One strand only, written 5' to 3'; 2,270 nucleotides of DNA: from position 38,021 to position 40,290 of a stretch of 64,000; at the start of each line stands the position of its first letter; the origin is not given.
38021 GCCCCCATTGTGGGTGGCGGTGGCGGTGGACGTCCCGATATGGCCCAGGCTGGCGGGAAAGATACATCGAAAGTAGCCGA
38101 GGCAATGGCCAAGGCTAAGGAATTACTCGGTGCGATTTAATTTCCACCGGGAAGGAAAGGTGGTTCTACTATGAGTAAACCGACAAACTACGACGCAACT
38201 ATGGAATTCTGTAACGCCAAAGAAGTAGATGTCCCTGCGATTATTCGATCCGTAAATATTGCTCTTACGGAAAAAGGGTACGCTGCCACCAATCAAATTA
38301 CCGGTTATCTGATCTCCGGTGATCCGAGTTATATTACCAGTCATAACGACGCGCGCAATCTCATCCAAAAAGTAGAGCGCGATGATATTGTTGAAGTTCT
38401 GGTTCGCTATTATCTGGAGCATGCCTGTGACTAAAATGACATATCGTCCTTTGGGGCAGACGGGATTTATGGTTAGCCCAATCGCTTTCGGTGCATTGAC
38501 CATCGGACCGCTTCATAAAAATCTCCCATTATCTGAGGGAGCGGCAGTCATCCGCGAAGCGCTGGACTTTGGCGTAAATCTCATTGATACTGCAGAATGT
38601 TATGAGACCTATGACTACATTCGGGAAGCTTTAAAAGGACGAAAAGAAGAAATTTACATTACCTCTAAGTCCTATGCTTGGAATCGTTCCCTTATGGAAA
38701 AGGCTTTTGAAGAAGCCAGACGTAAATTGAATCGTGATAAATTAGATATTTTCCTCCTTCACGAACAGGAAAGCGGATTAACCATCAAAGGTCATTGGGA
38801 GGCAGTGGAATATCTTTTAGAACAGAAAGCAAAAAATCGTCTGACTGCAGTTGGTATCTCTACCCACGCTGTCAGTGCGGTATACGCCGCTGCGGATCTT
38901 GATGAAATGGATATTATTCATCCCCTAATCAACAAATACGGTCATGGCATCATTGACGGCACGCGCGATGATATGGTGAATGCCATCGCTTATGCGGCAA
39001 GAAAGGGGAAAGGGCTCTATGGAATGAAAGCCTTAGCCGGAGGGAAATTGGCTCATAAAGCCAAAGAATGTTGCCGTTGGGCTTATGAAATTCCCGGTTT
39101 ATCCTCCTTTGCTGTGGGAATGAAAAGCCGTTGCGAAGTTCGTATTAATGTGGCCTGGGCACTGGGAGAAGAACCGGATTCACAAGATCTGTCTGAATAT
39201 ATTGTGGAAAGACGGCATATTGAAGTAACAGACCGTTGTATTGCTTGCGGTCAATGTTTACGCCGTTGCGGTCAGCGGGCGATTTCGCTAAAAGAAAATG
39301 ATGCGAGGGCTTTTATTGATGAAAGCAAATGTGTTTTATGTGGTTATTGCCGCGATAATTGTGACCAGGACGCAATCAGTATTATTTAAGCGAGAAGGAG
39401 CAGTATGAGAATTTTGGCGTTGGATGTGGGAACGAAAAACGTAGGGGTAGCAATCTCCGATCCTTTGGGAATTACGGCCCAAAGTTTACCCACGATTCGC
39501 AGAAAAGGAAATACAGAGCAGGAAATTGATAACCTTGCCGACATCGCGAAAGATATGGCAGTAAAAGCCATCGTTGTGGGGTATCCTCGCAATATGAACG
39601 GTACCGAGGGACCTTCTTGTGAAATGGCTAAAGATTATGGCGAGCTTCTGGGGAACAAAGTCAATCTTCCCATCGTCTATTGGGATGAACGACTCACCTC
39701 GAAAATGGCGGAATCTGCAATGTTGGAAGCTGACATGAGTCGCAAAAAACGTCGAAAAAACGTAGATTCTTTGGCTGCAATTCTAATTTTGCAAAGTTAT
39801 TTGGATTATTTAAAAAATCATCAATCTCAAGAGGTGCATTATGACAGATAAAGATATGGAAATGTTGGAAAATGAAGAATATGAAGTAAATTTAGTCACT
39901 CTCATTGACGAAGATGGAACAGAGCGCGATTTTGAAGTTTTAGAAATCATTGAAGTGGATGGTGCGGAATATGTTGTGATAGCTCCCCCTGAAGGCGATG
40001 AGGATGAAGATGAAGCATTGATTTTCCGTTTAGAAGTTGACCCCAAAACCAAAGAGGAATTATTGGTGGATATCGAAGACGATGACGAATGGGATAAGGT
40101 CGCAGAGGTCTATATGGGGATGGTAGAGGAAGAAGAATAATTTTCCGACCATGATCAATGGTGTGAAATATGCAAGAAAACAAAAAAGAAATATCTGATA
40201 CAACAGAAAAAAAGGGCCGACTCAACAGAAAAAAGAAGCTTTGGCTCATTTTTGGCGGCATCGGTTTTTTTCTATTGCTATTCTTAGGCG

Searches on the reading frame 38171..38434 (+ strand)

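Call 45: search_protein_families(library=pfam, proteins=[window:38171-38434:+], max_evalue=0.001)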
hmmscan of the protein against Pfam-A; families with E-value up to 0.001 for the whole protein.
window:38171-38434:+ (87 aa): 1 family
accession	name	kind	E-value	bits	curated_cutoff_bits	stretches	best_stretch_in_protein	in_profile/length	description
PF06135.17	IreB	-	1.2e-29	102.8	25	1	9-83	2-78/78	IreB regulatory phosphoprotein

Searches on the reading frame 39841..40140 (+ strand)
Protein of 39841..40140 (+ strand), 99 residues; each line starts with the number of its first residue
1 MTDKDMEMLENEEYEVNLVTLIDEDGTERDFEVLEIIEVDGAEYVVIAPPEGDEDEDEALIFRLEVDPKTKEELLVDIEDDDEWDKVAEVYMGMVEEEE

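Call 45: search_protein_families(library=pfam, proteins=[window:39841-40140:+], max_evalue=0.001)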
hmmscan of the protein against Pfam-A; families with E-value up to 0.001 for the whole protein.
window:39841-40140:+ (99 aa): 1 family
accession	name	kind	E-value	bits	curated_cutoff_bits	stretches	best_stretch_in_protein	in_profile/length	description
PF06949.16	DUF1292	-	2.2e-17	64.1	24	1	24-96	1-75/75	Protein of unknown function (DUF1292)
